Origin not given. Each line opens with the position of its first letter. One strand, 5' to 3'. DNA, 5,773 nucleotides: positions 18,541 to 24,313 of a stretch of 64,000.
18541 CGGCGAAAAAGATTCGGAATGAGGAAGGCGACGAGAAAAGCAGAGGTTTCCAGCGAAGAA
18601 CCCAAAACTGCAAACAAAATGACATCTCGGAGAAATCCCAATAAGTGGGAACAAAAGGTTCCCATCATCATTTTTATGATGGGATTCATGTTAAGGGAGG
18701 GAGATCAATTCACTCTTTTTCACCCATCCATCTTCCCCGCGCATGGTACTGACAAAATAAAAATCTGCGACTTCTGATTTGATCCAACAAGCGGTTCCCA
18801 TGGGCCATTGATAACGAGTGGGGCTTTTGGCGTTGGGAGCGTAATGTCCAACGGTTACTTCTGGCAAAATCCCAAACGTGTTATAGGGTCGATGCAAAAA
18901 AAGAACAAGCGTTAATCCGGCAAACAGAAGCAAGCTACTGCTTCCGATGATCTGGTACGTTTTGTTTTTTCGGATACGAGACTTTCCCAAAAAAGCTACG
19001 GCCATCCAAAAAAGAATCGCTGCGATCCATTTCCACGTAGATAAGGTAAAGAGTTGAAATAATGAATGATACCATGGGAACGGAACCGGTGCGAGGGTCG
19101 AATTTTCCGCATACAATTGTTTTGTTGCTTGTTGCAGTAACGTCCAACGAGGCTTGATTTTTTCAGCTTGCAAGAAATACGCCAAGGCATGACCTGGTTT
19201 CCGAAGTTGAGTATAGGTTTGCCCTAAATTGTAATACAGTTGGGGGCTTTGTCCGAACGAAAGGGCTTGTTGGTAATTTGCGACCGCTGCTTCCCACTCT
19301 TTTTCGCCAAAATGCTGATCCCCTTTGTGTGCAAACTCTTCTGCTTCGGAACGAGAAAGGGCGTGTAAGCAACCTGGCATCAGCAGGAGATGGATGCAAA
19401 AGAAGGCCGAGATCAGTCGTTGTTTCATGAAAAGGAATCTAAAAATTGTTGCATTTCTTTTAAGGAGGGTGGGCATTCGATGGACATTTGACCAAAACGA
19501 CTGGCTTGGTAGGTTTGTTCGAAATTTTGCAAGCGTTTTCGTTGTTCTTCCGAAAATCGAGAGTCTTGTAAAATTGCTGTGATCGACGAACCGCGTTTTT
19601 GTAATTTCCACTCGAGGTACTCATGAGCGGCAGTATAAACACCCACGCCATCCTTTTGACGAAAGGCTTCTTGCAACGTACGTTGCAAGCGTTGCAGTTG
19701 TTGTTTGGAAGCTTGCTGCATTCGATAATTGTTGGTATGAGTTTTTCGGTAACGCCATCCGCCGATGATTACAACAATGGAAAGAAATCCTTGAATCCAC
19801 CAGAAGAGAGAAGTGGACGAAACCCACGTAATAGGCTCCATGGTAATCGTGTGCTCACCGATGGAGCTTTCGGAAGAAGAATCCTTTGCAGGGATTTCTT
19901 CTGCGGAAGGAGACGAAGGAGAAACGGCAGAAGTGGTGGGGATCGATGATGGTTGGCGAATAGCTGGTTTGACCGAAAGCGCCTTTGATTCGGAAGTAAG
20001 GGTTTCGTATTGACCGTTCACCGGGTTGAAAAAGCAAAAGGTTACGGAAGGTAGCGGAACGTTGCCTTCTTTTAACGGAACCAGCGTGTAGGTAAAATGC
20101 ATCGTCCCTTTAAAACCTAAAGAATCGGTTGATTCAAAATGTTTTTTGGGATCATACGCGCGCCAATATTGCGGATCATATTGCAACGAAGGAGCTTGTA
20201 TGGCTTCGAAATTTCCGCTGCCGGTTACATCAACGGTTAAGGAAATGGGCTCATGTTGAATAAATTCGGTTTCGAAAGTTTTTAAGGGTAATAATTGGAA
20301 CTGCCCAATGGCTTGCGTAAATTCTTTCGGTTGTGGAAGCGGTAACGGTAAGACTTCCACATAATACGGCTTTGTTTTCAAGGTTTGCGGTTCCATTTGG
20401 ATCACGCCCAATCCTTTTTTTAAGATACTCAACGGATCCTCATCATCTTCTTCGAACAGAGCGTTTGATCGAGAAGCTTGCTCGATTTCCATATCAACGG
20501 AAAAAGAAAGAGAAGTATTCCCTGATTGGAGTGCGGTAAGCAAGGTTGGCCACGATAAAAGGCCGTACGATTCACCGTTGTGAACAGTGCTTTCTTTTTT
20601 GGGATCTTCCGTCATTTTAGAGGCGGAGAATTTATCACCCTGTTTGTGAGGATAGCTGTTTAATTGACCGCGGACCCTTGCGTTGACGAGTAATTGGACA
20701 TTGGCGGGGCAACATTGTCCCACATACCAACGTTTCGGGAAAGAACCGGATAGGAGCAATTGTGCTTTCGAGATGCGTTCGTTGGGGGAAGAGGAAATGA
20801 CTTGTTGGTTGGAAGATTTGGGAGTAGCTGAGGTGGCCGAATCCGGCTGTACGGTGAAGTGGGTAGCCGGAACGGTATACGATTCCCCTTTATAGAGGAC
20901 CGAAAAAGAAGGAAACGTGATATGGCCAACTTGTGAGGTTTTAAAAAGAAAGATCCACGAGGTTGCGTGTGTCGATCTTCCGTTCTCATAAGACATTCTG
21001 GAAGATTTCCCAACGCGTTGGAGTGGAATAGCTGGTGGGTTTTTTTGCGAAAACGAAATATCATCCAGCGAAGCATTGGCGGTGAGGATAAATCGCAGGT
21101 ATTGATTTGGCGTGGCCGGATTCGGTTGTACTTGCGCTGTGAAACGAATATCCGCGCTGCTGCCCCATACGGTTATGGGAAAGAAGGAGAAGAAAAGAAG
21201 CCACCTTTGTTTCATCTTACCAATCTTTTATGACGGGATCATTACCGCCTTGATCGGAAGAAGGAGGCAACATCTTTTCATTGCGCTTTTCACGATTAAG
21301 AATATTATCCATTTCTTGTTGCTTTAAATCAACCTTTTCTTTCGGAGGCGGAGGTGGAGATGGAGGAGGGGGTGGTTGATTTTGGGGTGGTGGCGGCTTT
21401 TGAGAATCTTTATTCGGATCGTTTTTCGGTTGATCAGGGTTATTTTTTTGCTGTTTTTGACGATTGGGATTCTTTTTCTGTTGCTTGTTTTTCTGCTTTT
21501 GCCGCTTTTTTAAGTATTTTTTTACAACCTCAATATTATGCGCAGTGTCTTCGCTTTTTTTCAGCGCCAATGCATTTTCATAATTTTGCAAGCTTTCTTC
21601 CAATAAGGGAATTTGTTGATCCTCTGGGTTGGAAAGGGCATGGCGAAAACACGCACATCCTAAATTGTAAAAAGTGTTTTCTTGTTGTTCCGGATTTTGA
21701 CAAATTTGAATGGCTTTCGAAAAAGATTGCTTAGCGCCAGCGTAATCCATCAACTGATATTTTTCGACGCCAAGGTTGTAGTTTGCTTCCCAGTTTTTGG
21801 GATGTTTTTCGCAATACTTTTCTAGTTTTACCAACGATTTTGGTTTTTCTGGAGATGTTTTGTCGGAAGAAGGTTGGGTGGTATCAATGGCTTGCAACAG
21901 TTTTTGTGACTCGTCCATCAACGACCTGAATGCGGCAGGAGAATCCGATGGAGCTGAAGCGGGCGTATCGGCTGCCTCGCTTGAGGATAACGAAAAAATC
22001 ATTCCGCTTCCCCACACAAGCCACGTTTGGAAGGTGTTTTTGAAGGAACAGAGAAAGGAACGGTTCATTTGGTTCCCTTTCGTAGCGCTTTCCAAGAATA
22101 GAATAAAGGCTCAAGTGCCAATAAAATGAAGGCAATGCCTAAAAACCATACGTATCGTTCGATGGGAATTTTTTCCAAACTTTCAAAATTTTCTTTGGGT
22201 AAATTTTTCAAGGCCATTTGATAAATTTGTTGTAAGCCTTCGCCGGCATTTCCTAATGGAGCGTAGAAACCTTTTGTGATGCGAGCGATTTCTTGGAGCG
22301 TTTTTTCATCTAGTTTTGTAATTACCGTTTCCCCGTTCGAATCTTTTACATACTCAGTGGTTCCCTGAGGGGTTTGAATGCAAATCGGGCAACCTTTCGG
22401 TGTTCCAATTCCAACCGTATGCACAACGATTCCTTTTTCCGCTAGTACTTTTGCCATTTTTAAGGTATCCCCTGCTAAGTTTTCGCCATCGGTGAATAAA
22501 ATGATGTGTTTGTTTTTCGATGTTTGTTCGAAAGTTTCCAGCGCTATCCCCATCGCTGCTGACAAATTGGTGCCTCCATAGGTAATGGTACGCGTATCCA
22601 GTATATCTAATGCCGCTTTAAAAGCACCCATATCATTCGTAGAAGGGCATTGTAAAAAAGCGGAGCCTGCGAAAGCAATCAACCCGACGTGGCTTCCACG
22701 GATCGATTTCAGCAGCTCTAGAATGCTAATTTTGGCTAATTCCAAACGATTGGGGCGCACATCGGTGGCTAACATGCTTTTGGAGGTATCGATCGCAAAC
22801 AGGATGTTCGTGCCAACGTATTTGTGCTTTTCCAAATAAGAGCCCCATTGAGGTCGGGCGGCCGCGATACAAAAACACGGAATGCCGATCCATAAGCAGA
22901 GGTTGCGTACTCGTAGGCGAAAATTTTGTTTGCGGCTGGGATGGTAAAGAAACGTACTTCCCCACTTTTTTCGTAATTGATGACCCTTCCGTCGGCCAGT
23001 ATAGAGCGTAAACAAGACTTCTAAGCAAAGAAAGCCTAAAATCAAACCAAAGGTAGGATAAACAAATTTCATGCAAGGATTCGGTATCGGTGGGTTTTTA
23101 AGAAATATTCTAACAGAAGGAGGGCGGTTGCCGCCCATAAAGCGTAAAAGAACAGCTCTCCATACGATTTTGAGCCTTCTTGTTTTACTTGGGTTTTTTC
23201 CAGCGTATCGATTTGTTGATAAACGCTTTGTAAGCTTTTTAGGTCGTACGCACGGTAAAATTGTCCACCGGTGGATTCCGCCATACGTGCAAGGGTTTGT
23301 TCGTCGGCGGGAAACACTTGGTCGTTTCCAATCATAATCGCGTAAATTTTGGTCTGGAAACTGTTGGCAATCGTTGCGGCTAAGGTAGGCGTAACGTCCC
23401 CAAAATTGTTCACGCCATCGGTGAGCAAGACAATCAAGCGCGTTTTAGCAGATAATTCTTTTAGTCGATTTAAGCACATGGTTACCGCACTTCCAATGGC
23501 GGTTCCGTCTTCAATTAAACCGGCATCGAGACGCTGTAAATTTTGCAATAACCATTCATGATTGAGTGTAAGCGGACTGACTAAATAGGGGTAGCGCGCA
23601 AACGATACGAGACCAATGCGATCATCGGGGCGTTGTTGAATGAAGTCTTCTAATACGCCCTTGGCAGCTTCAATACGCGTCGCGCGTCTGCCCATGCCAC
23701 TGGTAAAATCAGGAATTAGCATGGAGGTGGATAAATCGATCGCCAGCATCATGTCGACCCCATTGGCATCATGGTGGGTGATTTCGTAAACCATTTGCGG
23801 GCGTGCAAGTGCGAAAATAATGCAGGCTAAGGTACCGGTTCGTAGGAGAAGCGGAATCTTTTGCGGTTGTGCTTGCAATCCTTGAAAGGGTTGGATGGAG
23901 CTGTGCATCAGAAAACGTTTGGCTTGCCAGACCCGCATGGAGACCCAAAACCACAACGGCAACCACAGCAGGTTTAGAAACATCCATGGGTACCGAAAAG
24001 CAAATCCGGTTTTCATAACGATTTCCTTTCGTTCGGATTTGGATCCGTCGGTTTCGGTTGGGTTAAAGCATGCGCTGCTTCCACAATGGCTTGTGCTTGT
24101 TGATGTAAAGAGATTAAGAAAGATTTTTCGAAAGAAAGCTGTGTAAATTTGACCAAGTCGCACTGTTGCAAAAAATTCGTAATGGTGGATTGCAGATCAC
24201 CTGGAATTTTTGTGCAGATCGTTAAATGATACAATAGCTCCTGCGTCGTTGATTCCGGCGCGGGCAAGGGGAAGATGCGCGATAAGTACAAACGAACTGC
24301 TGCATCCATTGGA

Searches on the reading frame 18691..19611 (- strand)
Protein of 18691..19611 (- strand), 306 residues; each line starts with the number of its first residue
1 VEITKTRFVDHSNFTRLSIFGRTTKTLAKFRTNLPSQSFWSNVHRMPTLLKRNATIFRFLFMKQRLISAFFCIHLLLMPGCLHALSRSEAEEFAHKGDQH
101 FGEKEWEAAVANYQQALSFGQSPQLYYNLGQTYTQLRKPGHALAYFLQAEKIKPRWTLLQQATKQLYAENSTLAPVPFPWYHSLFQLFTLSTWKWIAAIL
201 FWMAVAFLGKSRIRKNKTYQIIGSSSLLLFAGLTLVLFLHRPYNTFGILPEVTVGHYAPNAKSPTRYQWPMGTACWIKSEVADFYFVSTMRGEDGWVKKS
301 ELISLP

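Call 82: search_protein_families(library=pfam, proteins=[window:18691-19611:-], max_evalue=0.00001)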
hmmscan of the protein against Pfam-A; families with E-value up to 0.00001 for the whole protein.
window:18691-19611:- (306 aa): 3 families
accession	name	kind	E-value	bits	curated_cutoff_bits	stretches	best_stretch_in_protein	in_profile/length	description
PF00515.34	TPR_1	-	2.3e-08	34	27.8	0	124-154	2-32/34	Tetratricopeptide repeat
PF07719.23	TPR_2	-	5.5e-07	29.7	27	0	124-155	2-33/34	Tetratricopeptide repeat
PF13181.12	TPR_8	-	2.8e-06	27.5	25.7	0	124-154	2-32/34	Tetratricopeptide repeat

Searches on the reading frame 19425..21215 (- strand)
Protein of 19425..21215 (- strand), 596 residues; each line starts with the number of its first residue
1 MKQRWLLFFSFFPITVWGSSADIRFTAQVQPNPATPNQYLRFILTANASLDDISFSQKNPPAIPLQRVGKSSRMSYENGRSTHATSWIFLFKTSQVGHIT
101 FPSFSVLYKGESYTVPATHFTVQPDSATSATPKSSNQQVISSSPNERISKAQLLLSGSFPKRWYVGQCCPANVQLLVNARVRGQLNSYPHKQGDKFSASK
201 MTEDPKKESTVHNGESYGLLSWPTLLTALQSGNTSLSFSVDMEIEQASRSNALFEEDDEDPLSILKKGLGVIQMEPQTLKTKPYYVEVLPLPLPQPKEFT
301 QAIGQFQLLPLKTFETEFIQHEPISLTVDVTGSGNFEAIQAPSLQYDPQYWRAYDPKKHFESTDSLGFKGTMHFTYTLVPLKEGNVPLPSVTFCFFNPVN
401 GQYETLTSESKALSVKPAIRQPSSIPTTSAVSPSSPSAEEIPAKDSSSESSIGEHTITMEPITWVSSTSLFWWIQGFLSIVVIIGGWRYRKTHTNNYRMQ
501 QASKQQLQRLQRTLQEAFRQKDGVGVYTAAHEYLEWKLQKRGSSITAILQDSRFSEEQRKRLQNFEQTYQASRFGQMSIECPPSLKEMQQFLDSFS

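Call 28: search_protein_families(library=pfam, proteins=[window:19425-21215:-], max_evalue=0.00001)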
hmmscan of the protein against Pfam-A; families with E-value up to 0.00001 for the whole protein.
window:19425-21215:- (596 aa): 1 family
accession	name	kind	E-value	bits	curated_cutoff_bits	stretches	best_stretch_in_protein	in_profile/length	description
PF13584.12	BatD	-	2.9e-17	63.5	24.1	2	319-415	9-92/92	BatD DUF11 like domain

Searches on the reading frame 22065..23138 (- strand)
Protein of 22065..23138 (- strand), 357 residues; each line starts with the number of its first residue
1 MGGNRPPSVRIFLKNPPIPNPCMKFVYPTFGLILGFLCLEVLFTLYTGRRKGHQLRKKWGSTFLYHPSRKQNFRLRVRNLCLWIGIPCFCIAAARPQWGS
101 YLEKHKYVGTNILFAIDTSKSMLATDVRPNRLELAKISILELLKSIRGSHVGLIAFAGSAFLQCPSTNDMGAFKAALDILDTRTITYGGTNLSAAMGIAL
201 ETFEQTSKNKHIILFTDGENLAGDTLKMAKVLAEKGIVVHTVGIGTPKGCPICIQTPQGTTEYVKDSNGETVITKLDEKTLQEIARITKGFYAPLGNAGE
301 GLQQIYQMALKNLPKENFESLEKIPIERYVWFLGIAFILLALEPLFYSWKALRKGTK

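Call 83: search_protein_families(library=pfam, proteins=[window:22065-23138:-], max_evalue=0.00001)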
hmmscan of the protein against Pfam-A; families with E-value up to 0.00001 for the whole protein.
window:22065-23138:- (357 aa): 3 families
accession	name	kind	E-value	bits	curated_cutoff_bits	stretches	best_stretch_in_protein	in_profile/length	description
PF13519.12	VWA_2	-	1.1e-19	71.5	27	1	112-219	1-107/107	von Willebrand factor type A domain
PF00092.34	VWA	-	3.5e-16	60.3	23.8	1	111-246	1-141/174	von Willebrand factor type A domain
PF13768.12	VWA_3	-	5.6e-07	30.2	27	0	171-246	59-135/155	von Willebrand factor type A domain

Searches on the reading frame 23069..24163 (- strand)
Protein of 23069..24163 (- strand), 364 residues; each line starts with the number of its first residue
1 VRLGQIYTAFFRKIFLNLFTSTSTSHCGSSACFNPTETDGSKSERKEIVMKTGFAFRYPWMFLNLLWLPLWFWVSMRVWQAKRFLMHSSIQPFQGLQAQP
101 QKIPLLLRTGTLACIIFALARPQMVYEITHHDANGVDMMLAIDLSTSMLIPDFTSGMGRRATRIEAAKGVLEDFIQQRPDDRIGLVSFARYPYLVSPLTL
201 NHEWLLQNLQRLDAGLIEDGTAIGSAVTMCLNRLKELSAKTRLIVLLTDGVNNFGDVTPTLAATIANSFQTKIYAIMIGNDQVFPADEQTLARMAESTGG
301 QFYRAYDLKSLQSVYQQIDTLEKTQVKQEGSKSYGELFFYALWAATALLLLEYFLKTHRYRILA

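Call 83: search_protein_families(library=pfam, proteins=[window:23069-24163:-], max_evalue=0.00001)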
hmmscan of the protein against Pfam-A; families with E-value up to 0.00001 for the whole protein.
window:23069-24163:- (364 aa): 2 families
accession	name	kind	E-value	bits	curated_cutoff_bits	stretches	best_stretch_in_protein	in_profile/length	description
PF13519.12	VWA_2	-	3.2e-19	70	27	1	138-250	1-106/107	von Willebrand factor type A domain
PF00092.34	VWA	-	1.9e-16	61.2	23.8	1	137-317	1-174/174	von Willebrand factor type A domain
